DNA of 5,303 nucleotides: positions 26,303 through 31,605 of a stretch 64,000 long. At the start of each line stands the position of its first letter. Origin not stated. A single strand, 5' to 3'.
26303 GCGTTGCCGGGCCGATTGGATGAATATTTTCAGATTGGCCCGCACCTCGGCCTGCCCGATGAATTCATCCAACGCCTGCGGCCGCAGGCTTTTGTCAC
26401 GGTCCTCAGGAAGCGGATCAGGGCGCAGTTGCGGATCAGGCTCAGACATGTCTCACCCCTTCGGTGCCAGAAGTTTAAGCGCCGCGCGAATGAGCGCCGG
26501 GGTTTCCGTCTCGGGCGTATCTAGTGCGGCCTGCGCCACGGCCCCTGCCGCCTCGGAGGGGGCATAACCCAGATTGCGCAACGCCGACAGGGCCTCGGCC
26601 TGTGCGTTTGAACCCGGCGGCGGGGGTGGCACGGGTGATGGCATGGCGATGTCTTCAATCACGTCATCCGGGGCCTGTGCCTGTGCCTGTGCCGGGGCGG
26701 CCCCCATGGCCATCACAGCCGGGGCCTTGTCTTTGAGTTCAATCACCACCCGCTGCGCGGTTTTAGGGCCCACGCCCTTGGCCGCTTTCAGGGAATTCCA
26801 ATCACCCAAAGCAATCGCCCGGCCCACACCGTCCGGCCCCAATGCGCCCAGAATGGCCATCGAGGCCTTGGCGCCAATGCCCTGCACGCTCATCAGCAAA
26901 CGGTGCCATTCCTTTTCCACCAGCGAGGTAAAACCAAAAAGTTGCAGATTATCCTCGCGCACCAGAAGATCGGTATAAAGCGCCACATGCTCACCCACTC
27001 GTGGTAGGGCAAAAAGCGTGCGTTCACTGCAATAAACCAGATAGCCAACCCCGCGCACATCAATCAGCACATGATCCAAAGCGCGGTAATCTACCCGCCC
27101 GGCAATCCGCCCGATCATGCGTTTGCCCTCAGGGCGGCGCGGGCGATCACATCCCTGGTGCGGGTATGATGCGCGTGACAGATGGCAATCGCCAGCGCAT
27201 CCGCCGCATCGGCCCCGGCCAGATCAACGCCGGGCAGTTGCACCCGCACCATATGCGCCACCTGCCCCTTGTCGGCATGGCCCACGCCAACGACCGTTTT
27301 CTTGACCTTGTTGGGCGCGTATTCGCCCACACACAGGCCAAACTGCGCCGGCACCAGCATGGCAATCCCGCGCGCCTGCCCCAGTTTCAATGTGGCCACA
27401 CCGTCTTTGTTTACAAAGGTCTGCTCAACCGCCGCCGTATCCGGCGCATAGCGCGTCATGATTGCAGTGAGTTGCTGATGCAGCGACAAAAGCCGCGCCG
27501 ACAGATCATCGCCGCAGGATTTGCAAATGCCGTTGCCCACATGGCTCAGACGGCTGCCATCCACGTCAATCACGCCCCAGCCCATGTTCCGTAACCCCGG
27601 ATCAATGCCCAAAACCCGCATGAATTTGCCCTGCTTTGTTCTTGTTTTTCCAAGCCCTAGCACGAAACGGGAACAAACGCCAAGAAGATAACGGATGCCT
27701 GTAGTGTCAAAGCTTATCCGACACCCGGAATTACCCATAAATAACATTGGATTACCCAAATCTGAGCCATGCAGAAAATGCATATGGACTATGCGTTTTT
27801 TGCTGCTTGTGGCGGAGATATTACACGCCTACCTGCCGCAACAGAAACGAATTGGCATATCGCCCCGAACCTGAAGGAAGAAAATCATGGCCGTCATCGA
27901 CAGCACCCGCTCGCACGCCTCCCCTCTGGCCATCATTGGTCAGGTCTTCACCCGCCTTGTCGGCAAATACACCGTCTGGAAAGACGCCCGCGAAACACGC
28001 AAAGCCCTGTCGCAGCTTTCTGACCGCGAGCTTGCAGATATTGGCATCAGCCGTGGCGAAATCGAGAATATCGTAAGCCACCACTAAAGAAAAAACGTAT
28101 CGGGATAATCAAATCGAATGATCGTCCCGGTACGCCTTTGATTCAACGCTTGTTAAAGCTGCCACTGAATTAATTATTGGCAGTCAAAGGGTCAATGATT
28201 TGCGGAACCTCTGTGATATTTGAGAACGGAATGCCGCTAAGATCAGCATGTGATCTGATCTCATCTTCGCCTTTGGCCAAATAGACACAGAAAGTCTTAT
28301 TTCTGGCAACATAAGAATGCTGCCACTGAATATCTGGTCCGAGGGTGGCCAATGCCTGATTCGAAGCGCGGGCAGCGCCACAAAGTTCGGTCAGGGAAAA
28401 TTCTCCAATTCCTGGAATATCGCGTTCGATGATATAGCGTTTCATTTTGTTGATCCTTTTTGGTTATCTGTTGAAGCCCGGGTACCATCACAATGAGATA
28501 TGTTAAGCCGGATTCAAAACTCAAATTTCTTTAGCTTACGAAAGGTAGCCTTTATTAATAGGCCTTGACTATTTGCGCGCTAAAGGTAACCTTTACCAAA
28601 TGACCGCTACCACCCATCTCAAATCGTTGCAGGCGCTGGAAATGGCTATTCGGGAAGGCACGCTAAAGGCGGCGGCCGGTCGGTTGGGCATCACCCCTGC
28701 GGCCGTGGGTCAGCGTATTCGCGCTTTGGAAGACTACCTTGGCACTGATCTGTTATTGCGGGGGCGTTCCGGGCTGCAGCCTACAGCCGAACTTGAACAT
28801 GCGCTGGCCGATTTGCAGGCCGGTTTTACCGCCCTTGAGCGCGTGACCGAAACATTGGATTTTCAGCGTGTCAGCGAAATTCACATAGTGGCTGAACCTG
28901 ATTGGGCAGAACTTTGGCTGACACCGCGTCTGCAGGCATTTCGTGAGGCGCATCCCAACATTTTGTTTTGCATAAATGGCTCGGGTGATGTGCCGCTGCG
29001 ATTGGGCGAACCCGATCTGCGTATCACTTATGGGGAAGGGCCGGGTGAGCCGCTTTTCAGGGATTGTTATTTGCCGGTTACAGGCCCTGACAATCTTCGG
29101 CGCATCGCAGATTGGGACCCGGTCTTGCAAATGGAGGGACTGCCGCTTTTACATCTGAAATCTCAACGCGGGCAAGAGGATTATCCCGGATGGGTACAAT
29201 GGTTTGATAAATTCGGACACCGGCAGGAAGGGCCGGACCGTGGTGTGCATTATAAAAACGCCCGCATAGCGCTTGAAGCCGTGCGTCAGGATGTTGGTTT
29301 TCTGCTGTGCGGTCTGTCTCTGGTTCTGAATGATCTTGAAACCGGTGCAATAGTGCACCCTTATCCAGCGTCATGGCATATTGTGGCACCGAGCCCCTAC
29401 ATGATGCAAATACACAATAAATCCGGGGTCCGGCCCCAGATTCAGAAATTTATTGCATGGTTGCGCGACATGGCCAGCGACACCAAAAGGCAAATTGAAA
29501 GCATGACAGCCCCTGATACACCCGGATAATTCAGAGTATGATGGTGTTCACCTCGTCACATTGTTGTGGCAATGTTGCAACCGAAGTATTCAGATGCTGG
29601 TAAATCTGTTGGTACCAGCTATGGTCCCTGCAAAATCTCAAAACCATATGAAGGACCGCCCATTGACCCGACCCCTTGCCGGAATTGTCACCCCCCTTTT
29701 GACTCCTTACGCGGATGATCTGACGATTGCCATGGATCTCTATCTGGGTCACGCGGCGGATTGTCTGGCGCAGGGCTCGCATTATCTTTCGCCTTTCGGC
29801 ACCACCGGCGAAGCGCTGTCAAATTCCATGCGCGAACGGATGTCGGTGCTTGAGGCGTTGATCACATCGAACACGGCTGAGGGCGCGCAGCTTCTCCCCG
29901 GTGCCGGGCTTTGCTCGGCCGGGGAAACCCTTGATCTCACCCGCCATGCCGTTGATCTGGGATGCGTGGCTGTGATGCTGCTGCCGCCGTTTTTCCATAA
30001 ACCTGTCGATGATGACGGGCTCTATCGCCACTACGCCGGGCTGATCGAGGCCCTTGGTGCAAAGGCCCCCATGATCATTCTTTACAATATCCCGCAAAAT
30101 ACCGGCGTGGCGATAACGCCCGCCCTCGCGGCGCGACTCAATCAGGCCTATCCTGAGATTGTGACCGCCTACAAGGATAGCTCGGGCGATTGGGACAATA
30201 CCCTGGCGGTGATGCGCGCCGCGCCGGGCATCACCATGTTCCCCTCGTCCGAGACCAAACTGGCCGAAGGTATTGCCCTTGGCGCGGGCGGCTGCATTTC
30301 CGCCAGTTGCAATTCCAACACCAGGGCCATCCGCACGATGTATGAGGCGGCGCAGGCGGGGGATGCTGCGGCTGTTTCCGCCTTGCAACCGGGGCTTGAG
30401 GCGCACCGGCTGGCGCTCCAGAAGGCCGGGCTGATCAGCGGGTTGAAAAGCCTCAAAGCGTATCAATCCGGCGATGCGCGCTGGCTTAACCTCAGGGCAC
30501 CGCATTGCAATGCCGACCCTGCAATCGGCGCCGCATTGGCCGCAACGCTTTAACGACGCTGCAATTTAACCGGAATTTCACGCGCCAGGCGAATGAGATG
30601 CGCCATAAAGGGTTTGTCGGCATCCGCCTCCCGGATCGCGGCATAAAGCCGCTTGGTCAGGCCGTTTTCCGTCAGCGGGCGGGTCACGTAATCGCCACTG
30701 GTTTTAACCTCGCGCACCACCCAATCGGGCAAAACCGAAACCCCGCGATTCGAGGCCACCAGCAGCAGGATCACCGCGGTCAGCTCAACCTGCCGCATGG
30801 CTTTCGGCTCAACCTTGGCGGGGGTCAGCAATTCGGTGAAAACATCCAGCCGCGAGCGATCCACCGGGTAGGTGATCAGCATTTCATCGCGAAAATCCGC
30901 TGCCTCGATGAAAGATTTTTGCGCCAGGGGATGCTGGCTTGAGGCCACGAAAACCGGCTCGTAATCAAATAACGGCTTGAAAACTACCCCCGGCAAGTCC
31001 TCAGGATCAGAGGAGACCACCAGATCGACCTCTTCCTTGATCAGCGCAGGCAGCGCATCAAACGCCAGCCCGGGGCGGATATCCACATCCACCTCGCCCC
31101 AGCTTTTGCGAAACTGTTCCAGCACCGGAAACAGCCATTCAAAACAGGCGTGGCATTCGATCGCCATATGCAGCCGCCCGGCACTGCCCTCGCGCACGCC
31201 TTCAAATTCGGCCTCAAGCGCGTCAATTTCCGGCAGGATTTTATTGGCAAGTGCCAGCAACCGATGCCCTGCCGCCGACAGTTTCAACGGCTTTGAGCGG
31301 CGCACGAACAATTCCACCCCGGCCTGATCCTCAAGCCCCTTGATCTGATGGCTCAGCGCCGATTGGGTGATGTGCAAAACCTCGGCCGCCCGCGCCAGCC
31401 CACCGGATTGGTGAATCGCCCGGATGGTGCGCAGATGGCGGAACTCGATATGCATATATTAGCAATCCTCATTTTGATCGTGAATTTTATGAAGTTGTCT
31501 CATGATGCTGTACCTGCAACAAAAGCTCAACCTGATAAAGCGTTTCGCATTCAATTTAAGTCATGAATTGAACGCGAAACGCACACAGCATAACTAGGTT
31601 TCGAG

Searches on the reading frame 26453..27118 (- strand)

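Call 77: search_protein_families(library=pfam, proteins=[window:26453-27118:-], max_evalue=0.0001)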
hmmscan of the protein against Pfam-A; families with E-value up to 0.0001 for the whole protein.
window:26453-27118:- (221 aa): 3 families
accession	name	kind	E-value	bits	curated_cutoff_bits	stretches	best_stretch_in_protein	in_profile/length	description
PF01330.27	RuvA_N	-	1.5e-20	73.5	23.6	1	1-62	1-61/61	RuvA N terminal domain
PF07499.19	RuvA_C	-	9.3e-12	45.7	24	1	171-218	1-47/47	RuvA, C-terminal domain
PF14520.12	HHH_5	-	1.2e-11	45.4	27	1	73-130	2-57/57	Helix-hairpin-helix domain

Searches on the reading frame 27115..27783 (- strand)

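Call 77: search_protein_families(library=pfam, proteins=[window:27115-27783:-], max_evalue=0.0001)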
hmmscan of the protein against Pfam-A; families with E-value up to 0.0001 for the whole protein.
window:27115-27783:- (222 aa): 1 family
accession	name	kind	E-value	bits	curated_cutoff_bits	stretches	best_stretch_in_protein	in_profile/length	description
PF02075.23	RuvC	-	5.5e-41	140.4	22.2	1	57-203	1-148/148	Crossover junction endodeoxyribonuclease RuvC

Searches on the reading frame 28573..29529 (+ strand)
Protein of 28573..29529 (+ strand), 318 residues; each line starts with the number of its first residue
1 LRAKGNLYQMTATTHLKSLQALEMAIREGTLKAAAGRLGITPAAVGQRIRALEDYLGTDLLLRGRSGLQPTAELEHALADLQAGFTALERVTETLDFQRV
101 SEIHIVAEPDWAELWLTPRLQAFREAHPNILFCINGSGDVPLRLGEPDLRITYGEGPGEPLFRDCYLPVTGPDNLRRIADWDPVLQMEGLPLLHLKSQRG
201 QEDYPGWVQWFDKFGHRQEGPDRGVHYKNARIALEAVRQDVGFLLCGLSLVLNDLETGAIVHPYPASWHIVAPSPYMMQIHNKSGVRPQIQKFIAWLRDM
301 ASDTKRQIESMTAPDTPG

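Call 77: search_protein_families(library=pfam, proteins=[window:28573-29529:+], max_evalue=0.0001)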
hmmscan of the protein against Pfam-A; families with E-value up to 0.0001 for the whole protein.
window:28573-29529:+ (318 aa): 2 families
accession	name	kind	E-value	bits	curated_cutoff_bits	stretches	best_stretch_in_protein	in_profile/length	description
PF00126.33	HTH_1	-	2.2e-14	53.6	26.6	1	16-73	1-58/60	Bacterial regulatory helix-turn-helix protein, lysR family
PF03466.25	LysR_substrate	-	5.7e-13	49.2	28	1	101-300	6-207/209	LysR substrate binding domain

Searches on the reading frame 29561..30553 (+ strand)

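Call 77: search_protein_families(library=pfam, proteins=[window:29561-30553:+], max_evalue=0.0001)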
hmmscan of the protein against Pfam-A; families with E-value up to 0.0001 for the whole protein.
window:29561-30553:+ (330 aa): 1 family
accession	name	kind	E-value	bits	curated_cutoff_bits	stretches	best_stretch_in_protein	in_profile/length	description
PF00701.28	DHDPS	-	7.7e-36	123.7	22.1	1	39-300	2-257/289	Dihydrodipicolinate synthetase family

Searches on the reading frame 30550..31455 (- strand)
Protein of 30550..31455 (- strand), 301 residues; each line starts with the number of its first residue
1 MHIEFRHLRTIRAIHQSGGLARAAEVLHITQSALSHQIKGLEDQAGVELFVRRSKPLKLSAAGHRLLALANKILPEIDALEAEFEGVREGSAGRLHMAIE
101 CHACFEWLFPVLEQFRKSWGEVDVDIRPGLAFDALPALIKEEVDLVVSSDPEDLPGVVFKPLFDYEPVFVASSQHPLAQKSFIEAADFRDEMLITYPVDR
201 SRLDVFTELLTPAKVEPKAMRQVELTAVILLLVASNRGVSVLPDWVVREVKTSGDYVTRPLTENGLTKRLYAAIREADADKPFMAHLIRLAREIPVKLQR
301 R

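Call 77: search_protein_families(library=pfam, proteins=[window:30550-31455:-], max_evalue=0.0001)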
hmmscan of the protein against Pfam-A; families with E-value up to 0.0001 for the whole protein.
window:30550-31455:- (301 aa): 2 families
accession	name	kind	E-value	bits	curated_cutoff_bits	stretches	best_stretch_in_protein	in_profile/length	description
PF03466.25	LysR_substrate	-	1e-39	136.5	28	1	89-293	2-206/209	LysR substrate binding domain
PF00126.33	HTH_1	-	3.5e-19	68.9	26.6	1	5-64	1-60/60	Bacterial regulatory helix-turn-helix protein, lysR family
